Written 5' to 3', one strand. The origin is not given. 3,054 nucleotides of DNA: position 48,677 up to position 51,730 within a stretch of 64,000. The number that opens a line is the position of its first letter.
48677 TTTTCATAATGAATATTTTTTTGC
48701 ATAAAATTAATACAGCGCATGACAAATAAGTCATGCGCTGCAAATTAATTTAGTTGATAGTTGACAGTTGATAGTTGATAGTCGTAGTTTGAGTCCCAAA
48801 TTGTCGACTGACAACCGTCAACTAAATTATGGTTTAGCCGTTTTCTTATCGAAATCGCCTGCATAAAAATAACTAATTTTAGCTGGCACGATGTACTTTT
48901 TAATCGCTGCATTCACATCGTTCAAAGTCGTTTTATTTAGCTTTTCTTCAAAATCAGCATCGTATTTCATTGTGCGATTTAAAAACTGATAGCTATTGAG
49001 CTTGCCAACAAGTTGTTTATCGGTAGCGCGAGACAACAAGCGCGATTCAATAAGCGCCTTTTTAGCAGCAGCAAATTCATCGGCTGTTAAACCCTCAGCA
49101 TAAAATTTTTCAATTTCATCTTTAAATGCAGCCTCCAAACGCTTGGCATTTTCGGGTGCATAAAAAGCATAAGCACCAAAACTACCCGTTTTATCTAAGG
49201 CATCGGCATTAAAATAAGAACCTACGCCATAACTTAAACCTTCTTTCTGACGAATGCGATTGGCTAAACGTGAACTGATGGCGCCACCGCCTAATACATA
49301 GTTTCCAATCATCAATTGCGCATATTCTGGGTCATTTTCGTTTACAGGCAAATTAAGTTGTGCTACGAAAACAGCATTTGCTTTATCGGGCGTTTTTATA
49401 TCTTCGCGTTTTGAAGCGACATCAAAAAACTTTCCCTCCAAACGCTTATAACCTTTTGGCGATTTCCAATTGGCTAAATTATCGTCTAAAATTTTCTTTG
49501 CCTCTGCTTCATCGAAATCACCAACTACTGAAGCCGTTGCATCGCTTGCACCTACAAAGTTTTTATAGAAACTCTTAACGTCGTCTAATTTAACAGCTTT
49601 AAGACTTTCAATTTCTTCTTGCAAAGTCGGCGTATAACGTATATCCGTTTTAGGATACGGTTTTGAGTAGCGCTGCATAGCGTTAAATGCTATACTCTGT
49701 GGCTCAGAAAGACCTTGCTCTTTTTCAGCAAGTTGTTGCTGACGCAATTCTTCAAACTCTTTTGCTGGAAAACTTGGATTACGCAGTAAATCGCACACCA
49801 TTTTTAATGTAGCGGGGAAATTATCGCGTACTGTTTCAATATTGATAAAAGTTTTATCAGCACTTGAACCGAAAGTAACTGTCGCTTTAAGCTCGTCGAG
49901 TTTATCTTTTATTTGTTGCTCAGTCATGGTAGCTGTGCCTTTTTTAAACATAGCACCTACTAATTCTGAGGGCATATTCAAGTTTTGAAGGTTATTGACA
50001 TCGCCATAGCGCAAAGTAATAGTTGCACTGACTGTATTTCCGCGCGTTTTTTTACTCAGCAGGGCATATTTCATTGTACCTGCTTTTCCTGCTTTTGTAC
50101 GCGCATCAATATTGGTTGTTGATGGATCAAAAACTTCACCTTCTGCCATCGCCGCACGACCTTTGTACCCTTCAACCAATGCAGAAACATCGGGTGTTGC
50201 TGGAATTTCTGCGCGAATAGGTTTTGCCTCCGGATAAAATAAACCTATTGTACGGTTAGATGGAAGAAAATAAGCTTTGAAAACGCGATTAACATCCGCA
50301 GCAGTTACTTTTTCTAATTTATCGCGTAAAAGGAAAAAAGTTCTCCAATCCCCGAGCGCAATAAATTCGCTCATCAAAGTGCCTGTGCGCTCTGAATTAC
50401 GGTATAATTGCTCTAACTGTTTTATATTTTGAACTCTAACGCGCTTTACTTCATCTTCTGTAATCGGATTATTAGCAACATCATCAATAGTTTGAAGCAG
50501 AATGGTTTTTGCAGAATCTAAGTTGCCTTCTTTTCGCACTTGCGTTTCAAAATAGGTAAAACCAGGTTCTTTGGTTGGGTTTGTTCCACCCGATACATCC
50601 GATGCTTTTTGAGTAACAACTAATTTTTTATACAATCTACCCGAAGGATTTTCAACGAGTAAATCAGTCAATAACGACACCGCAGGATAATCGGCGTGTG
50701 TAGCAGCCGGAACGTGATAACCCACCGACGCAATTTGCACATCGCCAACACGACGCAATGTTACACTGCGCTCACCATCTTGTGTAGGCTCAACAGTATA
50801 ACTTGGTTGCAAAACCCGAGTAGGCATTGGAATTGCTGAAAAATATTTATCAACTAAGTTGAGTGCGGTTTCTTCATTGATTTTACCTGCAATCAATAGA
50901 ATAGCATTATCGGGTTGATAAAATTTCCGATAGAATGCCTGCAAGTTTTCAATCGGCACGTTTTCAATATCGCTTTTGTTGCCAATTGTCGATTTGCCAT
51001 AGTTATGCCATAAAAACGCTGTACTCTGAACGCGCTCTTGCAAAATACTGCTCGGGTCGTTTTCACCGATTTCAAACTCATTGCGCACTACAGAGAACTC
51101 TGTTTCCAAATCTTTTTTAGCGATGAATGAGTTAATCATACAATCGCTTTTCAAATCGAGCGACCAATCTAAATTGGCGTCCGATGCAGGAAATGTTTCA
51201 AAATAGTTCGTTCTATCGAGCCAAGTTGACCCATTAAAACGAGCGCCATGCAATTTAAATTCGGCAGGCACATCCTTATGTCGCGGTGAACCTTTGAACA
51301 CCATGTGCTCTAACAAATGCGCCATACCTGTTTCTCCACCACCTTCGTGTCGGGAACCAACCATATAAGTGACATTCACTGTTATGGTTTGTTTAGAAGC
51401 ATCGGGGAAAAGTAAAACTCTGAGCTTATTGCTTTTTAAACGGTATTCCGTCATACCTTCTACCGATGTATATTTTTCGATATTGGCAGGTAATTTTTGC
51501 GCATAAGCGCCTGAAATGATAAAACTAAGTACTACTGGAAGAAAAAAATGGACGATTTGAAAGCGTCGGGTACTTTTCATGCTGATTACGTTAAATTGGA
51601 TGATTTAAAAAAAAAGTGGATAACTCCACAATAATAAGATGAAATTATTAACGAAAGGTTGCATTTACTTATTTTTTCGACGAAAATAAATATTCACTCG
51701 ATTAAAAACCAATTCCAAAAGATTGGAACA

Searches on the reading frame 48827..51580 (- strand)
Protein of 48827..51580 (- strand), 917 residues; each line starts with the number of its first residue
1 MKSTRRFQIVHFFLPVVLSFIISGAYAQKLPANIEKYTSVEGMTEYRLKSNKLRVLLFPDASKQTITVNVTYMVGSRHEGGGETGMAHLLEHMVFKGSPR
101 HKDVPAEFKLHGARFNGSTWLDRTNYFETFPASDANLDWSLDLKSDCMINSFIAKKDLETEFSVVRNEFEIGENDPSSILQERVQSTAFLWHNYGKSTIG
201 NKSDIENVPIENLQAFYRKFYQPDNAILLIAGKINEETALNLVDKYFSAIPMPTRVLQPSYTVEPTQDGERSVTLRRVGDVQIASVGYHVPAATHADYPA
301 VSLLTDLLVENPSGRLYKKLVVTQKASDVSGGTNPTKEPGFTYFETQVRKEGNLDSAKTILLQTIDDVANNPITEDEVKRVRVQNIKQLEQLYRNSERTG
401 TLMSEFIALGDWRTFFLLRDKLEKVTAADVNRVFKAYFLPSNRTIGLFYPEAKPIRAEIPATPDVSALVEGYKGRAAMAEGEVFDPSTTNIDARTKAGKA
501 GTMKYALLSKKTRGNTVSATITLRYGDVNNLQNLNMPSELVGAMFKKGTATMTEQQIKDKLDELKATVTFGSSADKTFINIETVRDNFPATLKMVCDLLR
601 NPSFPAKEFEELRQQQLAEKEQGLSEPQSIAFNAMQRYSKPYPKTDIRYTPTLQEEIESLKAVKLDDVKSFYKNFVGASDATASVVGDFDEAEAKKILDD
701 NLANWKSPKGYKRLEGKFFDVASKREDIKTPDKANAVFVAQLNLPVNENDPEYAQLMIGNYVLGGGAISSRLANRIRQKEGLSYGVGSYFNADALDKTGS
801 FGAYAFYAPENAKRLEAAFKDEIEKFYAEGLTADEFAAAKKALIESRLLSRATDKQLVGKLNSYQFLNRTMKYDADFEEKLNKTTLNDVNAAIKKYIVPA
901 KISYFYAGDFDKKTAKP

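Call 16: search_protein_families(library=padloc, proteins=[window:48827-51580:-], max_evalue=0.00001)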
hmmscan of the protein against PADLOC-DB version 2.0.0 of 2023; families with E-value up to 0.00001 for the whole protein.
window:48827-51580:- (917 aa): 0 families

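Call 88: search_protein_families(library=pfam, proteins=[window:48827-51580:-], max_evalue=0.0001)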
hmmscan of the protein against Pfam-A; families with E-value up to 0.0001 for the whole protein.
window:48827-51580:- (917 aa): 2 families
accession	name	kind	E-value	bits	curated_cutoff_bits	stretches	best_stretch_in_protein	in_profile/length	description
PF05193.26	Peptidase_M16_C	-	1.4e-69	234.1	23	2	209-382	3-178/181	Peptidase M16 inactive domain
PF00675.25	Peptidase_M16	-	1.2e-29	103.5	22.3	2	55-200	2-147/149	Insulinase (Peptidase family M16)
